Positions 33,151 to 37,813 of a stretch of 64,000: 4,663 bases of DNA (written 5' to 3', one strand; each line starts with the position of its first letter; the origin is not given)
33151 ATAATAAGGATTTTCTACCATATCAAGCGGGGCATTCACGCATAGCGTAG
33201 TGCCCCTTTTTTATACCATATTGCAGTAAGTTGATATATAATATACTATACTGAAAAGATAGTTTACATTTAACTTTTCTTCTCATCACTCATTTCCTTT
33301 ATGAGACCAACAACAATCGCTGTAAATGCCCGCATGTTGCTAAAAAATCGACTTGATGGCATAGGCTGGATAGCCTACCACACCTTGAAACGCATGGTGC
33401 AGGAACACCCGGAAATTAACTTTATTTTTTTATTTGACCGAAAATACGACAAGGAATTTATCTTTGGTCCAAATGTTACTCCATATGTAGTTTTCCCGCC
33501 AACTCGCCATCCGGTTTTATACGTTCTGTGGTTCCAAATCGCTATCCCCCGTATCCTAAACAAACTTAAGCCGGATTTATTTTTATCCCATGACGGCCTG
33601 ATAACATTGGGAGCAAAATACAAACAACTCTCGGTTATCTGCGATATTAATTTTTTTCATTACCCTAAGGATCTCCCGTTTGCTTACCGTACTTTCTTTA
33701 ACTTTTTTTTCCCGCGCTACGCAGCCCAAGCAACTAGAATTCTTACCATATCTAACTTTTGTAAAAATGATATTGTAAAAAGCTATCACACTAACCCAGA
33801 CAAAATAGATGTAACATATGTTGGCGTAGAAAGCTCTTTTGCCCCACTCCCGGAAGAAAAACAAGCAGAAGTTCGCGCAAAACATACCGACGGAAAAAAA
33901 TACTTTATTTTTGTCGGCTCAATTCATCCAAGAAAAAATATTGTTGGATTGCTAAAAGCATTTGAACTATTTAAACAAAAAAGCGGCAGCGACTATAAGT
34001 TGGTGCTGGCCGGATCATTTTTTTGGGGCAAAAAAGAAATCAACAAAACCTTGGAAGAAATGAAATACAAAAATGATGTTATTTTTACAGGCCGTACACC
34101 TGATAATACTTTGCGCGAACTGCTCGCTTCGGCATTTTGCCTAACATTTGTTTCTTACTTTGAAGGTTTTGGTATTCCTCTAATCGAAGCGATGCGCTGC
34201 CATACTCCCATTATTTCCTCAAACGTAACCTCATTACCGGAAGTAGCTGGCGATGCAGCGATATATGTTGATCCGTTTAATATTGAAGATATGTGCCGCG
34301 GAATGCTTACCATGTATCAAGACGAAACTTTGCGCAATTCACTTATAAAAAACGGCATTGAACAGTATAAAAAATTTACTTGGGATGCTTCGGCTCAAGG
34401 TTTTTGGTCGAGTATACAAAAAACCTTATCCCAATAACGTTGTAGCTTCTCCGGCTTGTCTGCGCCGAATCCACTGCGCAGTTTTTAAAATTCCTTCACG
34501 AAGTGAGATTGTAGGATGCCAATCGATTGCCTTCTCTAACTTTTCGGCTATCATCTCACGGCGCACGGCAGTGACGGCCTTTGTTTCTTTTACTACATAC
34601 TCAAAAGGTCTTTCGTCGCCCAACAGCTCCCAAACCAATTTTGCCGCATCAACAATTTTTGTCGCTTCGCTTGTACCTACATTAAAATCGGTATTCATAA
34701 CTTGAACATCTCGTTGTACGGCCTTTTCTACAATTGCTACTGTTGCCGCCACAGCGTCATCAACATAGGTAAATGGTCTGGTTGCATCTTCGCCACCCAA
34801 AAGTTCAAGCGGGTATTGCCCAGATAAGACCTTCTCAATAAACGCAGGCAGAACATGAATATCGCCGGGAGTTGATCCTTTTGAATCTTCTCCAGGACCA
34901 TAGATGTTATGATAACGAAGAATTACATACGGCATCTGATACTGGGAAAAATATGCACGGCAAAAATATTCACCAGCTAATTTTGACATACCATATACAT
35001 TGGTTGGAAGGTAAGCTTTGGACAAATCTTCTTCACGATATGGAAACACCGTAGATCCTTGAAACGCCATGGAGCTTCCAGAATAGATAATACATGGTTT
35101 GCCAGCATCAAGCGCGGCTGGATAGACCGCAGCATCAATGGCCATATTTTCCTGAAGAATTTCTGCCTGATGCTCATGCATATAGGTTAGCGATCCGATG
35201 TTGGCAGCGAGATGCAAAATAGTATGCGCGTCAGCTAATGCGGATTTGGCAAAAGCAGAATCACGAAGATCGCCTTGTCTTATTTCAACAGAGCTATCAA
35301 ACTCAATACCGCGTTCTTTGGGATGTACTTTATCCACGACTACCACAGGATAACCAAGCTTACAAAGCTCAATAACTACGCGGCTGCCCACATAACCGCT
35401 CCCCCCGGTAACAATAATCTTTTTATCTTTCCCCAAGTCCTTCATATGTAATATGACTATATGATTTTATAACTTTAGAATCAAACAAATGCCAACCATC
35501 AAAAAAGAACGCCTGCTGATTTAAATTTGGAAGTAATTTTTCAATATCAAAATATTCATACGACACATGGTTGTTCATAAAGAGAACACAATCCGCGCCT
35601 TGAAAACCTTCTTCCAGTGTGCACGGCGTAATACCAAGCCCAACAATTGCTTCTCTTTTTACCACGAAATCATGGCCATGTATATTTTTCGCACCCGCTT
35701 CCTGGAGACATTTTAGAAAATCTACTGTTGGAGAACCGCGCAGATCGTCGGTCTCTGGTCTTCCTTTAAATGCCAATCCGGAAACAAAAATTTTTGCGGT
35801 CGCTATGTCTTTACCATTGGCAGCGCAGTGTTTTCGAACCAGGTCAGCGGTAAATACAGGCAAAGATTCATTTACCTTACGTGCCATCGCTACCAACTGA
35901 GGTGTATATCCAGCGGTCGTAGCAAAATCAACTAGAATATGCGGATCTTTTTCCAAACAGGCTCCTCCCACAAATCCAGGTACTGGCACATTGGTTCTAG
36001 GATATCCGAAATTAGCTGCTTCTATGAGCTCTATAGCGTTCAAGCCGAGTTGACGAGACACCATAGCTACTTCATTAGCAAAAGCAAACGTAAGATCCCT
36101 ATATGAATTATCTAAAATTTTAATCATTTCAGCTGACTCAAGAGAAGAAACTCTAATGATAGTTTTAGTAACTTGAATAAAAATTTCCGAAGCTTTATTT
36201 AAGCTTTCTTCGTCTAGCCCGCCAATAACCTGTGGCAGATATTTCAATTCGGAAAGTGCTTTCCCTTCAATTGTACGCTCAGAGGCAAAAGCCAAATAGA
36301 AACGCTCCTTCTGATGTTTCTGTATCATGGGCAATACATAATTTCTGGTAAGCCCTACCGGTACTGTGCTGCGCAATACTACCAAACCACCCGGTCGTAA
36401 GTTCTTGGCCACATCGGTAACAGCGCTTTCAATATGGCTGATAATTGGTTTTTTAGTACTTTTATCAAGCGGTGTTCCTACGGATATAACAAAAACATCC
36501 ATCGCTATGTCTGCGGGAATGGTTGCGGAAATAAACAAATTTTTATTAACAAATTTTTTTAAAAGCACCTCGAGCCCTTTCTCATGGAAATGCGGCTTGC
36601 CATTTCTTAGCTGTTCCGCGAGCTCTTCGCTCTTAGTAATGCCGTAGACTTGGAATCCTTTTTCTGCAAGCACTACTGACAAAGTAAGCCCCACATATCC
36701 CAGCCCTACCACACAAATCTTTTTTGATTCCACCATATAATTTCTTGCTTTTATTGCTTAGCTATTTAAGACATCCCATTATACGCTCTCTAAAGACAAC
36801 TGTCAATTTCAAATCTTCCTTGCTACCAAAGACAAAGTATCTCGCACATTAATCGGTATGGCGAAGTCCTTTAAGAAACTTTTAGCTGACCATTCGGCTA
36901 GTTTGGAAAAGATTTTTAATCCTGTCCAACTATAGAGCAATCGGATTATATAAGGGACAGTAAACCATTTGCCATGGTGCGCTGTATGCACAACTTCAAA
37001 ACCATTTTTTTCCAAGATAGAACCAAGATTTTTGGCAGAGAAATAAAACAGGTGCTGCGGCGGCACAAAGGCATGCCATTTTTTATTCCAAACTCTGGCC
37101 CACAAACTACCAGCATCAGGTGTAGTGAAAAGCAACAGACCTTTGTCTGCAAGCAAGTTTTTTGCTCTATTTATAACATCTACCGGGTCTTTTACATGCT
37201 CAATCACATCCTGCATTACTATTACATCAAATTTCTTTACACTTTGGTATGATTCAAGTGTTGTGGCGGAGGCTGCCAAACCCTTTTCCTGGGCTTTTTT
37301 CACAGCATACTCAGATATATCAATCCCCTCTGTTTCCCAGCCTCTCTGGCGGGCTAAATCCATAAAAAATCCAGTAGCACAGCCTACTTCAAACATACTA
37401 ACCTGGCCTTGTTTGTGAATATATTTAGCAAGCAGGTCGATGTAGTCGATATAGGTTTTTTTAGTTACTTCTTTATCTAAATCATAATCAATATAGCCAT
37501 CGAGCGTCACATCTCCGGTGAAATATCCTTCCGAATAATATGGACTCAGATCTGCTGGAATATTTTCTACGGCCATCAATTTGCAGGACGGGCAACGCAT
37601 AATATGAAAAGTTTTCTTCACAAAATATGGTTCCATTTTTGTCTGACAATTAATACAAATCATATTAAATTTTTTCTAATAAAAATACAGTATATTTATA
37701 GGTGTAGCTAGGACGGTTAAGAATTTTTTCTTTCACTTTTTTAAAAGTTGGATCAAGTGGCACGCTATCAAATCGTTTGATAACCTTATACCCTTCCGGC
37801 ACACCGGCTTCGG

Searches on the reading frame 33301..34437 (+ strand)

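Call 50: search_protein_families(library=pfam, proteins=[window:33301-34437:+], max_evalue=0.001)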
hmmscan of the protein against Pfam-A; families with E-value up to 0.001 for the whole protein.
window:33301-34437:+ (378 aa): 3 families
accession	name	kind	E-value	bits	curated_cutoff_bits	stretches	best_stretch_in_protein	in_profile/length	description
PF00534.26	Glycos_transf_1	-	5.1e-34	117.7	26.4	1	194-354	10-171/172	Glycosyl transferases group 1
PF13692.12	Glyco_trans_1_4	-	1.4e-24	87.4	27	1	200-341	2-142/142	Glycosyl transferases group 1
PF13439.12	Glyco_transf_4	-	1.5e-10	41.8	28.5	1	20-178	3-168/170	Glycosyltransferase Family 4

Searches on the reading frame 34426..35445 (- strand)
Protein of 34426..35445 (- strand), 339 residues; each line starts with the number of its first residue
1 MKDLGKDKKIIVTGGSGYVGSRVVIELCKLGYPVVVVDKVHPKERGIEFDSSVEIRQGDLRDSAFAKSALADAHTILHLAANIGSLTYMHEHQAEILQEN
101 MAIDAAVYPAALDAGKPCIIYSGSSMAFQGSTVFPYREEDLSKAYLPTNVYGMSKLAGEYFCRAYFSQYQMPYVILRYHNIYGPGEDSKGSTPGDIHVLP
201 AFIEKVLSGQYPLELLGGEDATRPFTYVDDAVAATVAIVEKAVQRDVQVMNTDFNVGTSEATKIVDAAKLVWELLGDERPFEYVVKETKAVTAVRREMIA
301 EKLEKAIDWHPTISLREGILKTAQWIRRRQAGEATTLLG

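Call 11: search_protein_families(library=pfam, proteins=[window:34426-35445:-], max_evalue=0.01)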
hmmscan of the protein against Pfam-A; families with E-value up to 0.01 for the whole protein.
window:34426-35445:- (339 aa): 9 families
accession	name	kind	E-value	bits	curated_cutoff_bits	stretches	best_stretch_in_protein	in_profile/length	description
PF01370.27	Epimerase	-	9.6e-45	153.3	20.9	1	10-257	1-240/240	NAD dependent epimerase/dehydratase family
PF16363.11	GDP_Man_Dehyd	-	6.9e-29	101.8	27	1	11-320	1-330/332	GDP-mannose 4,6 dehydratase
PF01073.25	3Beta_HSD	-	2e-13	50.5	22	1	11-239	1-229/280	3-beta hydroxysteroid dehydrogenase/isomerase family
PF04321.23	RmlD_sub_bind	-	1.7e-12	47.5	27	1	9-292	2-239/287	RmlD substrate binding domain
PF02719.21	Polysacc_synt_2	-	4.1e-11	43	20.2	1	143-279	130-251/293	Polysaccharide biosynthesis protein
PF05368.20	NmrA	-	8e-08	32.6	27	1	7-124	2-107/298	NmrA-like family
PF07993.18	NAD_binding_4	-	1.7e-06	27.8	20.1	1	112-212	157-236/258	Male sterility protein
PF13460.12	NAD_binding_10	-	0.0013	19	27.2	1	14-128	1-102/184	NAD(P)H-binding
PF00106.31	adh_short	-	0.0092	15.9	26.6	0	8-74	1-72/195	short chain dehydrogenase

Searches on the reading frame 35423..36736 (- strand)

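Call 11: search_protein_families(library=pfam, proteins=[window:35423-36736:-], max_evalue=0.01)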
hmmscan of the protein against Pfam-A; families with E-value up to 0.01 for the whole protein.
window:35423-36736:- (437 aa): 6 families
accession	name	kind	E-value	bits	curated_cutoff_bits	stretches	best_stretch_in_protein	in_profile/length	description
PF03721.20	UDPG_MGDP_dh_N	-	7.3e-40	137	27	1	5-181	1-183/187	UDP-glucose/GDP-mannose dehydrogenase family, NAD binding domain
PF00984.24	UDPG_MGDP_dh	-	1.3e-19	70.5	25.4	1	200-290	1-93/94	UDP-glucose/GDP-mannose dehydrogenase family, central domain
PF03720.21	UDPG_MGDP_dh_C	-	9.3e-16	58.5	30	1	318-419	2-102/103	UDP-glucose/GDP-mannose dehydrogenase family, UDP binding domain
PF03446.21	NAD_binding_2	-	0.00041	20.8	21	1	6-130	1-100/161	NAD binding domain of 6-phosphogluconate dehydrogenase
PF01210.29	NAD_Gly3P_dh_N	-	0.0026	18.2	23.1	1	6-46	1-41/158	NAD-dependent glycerol-3-phosphate dehydrogenase N-terminus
PF02558.23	ApbA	-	0.0054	16.8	22.2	1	7-54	1-47/150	Ketopantoate reductase PanE/ApbA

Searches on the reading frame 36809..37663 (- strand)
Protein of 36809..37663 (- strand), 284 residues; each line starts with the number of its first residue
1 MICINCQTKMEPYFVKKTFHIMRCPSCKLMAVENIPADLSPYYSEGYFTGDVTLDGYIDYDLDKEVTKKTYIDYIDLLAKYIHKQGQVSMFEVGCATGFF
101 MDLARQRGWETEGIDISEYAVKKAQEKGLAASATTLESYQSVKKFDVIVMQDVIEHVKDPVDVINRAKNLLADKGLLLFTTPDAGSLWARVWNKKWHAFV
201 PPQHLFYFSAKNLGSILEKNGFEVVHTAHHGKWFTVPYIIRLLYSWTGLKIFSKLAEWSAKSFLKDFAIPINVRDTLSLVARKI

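Call 11: search_protein_families(library=pfam, proteins=[window:36809-37663:-], max_evalue=0.01)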
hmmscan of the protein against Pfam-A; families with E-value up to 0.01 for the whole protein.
window:36809-37663:- (284 aa): 8 families
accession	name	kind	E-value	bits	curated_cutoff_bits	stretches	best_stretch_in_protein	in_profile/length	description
PF13489.12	Methyltransf_23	-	2.5e-30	105.8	27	1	71-226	9-163/164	Methyltransferase domain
PF08242.18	Methyltransf_12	-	1.7e-13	51.6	30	1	92-177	2-98/98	Methyltransferase domain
PF08241.18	Methyltransf_11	-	2e-13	51.2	21.2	1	92-179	2-95/95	Methyltransferase domain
PF13847.12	Methyltransf_31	-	1.6e-12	47.8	27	1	88-190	5-121/145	Methyltransferase domain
PF13649.12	Methyltransf_25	-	1.3e-08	35.9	27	1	92-175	3-97/97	Methyltransferase domain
PF07021.18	MetW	-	1.2e-06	28.7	21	1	89-168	16-99/193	Methionine biosynthesis protein MetW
PF08003.17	Methyltransf_9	-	3e-05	23.6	23.8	1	86-226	115-264/315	Protein of unknown function (DUF1698)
PF05401.17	NodS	-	0.0012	19.2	24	1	85-181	42-146/201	Nodulation protein S (NodS)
